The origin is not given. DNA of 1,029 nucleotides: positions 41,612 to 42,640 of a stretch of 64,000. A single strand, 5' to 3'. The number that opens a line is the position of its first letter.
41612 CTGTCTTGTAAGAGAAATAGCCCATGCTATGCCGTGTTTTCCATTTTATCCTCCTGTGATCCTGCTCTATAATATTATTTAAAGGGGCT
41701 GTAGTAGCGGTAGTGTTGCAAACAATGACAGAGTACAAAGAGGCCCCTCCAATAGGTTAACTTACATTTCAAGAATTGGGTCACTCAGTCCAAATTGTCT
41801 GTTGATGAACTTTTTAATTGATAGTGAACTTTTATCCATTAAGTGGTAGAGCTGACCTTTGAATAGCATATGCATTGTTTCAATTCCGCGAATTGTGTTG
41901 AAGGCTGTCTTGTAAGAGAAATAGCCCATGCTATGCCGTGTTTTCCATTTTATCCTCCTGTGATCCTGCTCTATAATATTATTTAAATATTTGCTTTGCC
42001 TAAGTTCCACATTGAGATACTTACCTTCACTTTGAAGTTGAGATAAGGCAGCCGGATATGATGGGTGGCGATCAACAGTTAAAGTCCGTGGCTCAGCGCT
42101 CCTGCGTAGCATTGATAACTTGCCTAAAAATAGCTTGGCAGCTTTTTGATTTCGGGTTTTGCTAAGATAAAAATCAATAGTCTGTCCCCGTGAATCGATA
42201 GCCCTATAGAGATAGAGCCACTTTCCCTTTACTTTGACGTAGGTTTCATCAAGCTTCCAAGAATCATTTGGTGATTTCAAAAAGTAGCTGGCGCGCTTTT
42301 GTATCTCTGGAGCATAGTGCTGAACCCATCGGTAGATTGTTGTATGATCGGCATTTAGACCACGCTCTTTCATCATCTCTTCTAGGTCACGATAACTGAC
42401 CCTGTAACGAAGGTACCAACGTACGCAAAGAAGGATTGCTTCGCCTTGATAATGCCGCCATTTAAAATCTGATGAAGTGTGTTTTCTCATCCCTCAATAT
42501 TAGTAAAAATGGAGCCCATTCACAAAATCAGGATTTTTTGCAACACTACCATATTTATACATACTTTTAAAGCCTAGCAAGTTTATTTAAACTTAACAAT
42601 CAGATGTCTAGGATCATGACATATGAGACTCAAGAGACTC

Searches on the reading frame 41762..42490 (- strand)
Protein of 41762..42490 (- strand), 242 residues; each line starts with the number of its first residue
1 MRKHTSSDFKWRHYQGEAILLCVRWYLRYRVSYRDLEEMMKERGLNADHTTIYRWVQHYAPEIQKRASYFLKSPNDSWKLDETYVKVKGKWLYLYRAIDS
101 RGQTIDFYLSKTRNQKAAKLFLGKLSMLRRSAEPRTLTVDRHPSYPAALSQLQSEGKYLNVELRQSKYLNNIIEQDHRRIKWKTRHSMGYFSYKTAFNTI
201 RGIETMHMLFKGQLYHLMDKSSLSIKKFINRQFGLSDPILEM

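Call 47: search_protein_families(library=pfam, proteins=[window:41762-42490:-], max_evalue=0.001)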
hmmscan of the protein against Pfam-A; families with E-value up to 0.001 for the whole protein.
window:41762-42490:- (242 aa): 3 families
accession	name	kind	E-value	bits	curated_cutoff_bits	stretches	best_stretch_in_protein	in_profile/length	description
PF13610.12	DDE_Tnp_IS240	-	4e-42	144.1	27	1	76-213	2-139/139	DDE domain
PF00665.32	rve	-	6.7e-06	26.7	32.6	1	73-146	3-79/102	Integrase core domain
PF03050.20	DDE_Tnp_IS66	-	0.00013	21.9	23.1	1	34-148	24-141/284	Transposase IS66 family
